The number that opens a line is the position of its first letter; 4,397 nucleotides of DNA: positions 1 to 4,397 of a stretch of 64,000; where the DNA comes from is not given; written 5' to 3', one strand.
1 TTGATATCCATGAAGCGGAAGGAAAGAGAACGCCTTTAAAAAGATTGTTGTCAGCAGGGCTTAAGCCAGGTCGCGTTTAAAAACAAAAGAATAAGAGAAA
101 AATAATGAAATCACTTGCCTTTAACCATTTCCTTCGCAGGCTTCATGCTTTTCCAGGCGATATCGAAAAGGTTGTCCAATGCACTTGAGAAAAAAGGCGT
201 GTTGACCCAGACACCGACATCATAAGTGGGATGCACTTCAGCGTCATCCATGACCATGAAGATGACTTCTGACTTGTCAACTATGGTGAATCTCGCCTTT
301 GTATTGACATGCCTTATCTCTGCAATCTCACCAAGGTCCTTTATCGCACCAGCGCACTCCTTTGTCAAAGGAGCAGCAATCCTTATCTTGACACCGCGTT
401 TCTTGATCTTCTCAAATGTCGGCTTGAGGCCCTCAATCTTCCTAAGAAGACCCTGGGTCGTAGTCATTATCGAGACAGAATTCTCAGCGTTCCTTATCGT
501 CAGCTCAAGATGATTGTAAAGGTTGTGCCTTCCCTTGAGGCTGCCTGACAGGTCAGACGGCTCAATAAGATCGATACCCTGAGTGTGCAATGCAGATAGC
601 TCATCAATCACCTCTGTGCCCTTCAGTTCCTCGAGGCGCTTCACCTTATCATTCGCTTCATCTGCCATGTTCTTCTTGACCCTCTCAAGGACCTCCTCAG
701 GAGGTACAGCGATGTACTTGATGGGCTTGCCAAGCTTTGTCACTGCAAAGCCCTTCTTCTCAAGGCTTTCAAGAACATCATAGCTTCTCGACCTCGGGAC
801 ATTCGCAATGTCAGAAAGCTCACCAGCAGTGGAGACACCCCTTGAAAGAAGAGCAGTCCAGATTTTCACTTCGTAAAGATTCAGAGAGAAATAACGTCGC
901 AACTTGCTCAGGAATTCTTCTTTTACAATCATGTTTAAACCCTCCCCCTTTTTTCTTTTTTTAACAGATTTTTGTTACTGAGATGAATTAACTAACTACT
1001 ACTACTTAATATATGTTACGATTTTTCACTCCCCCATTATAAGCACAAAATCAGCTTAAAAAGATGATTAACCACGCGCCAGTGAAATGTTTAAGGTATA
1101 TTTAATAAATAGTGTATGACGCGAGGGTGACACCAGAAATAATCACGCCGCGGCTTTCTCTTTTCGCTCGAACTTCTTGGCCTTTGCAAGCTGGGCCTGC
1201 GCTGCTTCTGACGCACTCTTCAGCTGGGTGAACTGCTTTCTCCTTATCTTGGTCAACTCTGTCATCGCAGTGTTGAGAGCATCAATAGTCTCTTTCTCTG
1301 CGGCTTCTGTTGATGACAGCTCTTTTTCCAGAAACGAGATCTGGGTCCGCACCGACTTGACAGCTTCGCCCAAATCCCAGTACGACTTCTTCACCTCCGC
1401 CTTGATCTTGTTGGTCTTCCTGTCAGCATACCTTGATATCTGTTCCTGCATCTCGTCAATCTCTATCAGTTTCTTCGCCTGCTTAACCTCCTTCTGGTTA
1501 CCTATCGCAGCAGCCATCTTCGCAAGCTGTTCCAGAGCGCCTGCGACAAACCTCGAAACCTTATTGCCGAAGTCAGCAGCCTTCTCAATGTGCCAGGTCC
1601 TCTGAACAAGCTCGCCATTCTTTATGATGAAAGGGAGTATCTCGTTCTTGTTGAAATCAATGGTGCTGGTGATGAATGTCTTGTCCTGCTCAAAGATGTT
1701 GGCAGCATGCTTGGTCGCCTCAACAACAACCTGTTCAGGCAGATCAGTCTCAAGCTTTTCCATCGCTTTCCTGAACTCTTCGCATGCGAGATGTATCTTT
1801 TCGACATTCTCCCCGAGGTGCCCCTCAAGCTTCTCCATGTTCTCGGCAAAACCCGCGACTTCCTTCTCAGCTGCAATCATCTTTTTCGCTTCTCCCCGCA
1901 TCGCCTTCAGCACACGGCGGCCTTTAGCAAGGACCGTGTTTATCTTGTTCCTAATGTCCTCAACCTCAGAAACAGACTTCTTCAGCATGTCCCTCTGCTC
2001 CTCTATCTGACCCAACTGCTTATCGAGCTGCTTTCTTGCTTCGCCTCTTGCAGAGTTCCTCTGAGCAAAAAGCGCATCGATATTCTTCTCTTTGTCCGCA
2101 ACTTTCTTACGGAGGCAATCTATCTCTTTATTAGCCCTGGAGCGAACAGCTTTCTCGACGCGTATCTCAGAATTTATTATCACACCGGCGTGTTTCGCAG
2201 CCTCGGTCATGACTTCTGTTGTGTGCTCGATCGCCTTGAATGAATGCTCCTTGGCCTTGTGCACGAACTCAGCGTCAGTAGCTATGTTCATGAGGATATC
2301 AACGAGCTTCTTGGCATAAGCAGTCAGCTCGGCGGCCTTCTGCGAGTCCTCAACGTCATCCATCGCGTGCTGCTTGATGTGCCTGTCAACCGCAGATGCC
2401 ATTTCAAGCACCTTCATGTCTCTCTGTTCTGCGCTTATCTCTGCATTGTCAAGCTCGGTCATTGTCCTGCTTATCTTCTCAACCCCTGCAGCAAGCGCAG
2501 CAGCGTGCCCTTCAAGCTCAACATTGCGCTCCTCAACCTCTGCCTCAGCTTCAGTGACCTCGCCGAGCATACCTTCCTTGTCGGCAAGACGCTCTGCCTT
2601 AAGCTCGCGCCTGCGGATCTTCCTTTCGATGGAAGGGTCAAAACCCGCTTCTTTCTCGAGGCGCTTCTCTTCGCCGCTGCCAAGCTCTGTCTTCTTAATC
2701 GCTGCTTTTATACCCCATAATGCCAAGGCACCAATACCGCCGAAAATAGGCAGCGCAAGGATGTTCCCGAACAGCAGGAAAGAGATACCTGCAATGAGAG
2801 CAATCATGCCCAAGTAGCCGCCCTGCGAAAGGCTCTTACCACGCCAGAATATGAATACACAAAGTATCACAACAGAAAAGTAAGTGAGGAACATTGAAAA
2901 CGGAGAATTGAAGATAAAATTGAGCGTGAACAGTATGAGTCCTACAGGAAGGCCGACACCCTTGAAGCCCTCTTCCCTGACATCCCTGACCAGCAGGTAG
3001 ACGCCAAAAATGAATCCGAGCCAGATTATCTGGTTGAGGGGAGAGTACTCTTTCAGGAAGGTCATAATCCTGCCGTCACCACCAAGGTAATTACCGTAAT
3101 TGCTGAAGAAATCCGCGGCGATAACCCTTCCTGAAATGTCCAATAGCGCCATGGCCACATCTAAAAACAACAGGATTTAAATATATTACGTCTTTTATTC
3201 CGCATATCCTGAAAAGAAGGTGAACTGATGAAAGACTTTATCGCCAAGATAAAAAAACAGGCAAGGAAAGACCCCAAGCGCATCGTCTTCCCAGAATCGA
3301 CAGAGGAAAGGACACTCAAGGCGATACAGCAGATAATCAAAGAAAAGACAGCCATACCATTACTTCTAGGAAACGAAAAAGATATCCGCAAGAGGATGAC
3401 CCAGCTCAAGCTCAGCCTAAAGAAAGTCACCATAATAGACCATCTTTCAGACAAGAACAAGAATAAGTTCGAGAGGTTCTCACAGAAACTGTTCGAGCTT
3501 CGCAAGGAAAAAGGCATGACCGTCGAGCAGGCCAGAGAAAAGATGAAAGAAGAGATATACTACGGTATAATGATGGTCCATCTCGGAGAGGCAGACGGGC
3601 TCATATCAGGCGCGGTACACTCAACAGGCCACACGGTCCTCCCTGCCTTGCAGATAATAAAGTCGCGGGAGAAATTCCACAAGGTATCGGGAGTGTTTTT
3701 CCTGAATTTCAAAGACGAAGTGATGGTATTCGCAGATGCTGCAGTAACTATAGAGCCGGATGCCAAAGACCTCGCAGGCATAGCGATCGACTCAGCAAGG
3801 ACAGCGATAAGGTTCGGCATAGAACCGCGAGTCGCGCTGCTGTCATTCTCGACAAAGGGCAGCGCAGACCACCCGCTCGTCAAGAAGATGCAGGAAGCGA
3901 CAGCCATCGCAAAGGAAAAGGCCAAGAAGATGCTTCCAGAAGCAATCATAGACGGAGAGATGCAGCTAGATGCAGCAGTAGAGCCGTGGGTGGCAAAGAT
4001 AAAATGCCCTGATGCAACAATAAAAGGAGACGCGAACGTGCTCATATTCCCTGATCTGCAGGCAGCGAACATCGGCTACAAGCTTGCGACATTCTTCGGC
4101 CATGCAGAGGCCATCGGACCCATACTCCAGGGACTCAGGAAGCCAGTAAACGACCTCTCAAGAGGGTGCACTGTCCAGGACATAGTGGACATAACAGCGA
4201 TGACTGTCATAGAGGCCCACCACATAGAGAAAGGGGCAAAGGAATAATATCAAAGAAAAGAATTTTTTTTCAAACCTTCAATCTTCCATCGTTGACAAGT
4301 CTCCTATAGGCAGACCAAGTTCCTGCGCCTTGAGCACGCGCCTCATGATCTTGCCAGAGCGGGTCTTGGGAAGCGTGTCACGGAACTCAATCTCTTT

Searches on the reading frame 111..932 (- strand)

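Call 40: search_protein_families(library=pfam, proteins=[window:111-932:-], max_evalue=0.001)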
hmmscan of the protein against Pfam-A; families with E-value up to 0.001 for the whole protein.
window:111-932:- (273 aa): 2 families
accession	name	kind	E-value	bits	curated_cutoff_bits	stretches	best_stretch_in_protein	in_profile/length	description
PF01978.25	TrmB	-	4.3e-18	65.4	25.6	1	15-79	4-68/68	Sugar-specific transcriptional regulator TrmB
PF11495.14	Regulator_TrmB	-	3.5e-05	23.6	22.2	1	133-252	6-120/233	Archaeal transcriptional regulator TrmB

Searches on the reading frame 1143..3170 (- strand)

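Call 40: search_protein_families(library=pfam, proteins=[window:1143-3170:-], max_evalue=0.001)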
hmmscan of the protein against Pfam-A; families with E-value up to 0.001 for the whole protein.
window:1143-3170:- (675 aa): 0 families

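Call 71: search_protein_families(library=ncbifam, proteins=[window:1143-3170:-], max_evalue=0.001)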
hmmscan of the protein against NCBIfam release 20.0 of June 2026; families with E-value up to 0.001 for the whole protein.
window:1143-3170:- (675 aa): 1 family
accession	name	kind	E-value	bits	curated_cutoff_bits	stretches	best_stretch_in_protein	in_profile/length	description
NF045487.1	ASRP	equivalog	0.00063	18.5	300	1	279-465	319-505/593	archaea-specific SMC-related protein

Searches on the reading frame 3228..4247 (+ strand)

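Call 40: search_protein_families(library=pfam, proteins=[window:3228-4247:+], max_evalue=0.001)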
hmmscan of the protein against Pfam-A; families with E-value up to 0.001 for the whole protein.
window:3228-4247:+ (339 aa): 1 family
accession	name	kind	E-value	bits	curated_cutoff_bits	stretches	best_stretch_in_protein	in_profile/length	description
PF01515.24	PTA_PTB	-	7.4e-119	397.3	24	1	4-327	2-319/319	Phosphate acetyl/butaryl transferase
